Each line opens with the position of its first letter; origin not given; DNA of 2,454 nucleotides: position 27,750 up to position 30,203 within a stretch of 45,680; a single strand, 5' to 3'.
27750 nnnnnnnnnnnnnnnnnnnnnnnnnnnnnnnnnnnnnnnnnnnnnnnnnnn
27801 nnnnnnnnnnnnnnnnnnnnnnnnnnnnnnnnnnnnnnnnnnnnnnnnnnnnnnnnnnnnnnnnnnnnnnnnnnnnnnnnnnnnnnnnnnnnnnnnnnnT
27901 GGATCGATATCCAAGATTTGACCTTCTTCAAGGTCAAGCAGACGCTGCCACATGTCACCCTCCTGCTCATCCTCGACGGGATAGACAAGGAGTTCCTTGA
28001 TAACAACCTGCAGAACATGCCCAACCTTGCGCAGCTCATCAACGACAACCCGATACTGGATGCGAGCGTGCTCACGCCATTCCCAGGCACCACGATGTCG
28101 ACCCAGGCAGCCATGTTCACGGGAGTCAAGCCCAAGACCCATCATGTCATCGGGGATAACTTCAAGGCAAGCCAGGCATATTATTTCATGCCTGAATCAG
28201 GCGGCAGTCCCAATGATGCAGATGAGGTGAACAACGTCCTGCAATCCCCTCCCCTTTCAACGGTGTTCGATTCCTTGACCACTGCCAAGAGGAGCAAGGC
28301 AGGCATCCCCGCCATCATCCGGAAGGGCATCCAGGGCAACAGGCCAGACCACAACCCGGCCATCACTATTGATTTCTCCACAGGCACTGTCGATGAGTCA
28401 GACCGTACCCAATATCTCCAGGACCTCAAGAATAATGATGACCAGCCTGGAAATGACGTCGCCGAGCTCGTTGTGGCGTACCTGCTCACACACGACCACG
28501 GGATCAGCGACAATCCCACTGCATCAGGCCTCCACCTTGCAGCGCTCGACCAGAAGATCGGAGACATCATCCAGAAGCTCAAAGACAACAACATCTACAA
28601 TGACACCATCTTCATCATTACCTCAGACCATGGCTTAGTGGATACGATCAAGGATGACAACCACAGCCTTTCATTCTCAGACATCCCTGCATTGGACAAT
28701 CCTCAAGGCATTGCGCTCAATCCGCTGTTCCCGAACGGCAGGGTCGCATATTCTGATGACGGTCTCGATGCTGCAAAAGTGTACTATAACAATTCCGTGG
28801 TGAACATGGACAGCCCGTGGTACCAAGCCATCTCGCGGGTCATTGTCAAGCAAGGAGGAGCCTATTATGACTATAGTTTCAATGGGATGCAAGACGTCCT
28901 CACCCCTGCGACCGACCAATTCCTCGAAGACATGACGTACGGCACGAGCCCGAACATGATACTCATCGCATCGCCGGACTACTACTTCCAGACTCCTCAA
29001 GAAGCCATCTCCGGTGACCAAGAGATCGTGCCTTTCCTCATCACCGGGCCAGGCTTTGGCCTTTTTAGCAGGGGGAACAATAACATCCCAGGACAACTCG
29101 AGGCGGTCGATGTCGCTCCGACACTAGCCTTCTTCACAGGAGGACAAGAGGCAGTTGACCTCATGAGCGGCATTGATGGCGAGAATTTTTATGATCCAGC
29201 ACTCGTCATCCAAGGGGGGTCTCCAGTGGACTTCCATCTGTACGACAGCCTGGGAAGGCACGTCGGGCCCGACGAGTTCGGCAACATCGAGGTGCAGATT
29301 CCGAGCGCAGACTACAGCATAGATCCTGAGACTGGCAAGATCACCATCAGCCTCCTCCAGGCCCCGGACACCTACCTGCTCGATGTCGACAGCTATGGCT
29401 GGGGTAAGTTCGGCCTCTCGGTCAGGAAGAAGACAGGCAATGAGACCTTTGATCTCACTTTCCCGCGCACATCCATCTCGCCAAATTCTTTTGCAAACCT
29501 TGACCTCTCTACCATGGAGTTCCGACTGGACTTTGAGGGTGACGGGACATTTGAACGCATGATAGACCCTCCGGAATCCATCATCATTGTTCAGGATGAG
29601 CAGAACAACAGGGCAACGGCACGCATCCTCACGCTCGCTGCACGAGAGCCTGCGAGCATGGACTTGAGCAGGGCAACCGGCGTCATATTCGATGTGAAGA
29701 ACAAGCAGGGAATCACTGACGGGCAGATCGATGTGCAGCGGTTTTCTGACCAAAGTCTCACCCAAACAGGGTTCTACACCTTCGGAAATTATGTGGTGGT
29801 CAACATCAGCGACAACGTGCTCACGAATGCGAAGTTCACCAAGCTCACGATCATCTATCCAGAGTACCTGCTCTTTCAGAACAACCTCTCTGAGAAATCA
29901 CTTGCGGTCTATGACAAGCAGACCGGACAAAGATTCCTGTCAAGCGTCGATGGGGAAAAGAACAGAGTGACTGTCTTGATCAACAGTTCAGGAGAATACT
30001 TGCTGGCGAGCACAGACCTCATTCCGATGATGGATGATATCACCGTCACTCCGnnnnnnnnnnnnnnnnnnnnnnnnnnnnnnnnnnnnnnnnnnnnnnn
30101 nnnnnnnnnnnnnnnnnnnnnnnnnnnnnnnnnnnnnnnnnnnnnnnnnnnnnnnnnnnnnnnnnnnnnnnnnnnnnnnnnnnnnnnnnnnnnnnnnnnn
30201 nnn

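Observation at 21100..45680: Co-directional secretome island of more than 24 kb: chaperone-like lipoprotein plus three giant multidomain surface proteins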

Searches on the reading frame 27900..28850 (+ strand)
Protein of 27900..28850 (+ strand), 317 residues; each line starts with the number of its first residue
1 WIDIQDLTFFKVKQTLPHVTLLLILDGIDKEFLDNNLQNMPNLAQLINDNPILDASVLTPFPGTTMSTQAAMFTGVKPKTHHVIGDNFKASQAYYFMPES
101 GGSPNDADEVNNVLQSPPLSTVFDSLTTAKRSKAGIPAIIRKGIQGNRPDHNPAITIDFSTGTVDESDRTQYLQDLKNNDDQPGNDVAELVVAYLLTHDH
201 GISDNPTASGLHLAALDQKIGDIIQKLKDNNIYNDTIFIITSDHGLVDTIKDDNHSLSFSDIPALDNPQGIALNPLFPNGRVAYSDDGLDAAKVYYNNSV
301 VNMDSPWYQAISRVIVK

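Call 32: search_solved_structures(query=window:27900-28850:+, max_evalue=0.001, show_alignments=2)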
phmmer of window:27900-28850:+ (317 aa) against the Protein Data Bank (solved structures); distinct sequences matched with E-value up to 0.001: 7.
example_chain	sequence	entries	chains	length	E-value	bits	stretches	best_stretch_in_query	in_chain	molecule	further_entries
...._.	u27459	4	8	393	2.6e-06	30.3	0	15-89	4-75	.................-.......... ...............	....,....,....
7mw8_D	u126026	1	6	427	1.4e-05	27.9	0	15-89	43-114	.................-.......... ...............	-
4lqy_A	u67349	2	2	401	3.9e-05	26.4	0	15-252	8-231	Bis(5'-adenosyl)-triphosphatase ENPP4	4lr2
7n1s_A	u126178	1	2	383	5e-05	26.1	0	17-89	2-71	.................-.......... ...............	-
9fvt_A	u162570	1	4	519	0.0004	23.1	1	213-277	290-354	Sulfatase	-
2qzu_A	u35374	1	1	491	0.00057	22.6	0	214-247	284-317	Putative sulfatase yidJ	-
5ege_A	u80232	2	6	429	0.00087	22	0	20-86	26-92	Ectonucleotide pyrophosphatase/phosphodiesterase family member 6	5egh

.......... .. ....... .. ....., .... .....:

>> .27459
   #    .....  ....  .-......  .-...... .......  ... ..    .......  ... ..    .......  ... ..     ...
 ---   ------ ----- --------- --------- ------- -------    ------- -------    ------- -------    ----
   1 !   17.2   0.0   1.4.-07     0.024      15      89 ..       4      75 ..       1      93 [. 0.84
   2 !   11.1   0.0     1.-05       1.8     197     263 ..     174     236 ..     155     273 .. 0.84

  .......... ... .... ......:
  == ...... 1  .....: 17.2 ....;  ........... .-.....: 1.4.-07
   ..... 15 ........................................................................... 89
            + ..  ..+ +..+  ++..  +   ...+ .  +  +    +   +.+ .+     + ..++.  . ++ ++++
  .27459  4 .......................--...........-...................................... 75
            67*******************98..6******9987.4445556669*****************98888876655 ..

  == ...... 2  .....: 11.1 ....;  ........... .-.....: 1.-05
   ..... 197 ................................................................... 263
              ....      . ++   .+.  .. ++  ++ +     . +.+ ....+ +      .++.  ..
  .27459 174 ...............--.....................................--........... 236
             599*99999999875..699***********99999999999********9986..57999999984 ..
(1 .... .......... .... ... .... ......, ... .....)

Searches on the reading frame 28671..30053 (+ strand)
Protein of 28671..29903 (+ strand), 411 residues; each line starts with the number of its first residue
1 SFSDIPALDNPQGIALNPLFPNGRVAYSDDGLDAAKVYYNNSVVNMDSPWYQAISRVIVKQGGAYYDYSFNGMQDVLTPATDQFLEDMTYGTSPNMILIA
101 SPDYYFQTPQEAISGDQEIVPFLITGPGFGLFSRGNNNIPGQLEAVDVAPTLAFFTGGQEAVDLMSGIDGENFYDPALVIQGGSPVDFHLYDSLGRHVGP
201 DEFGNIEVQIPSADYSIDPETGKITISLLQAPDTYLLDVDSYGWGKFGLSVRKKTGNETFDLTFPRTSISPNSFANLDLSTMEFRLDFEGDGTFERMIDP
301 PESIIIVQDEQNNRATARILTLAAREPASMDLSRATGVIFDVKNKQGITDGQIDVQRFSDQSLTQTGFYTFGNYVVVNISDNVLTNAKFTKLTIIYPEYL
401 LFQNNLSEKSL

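Call 20: search_protein_families(library=pfam, proteins=[window:28671-29903:+], max_evalue=0.1)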
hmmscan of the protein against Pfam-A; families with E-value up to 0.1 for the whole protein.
window:28671-29903:+ (411 aa): 1 family
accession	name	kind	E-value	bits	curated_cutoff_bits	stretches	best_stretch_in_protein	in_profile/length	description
PF06697.18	DUF1191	-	0.087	13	25.8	0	320-397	7-81/183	Protein of unknown function (DUF1191)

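Call 71: search_solved_structures(query=A9, max_evalue=1)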
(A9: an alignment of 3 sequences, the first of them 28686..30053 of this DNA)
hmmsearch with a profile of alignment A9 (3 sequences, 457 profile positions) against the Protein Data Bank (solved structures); distinct sequences matched with E-value up to 1: 2.
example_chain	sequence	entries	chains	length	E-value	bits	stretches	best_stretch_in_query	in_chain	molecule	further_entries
8v11_C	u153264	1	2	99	0.25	13.6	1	299-349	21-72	Kinetochore protein SPC24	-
5tcs_C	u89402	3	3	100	0.25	13.5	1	299-349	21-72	Kinetochore protein SPC24 | Spc24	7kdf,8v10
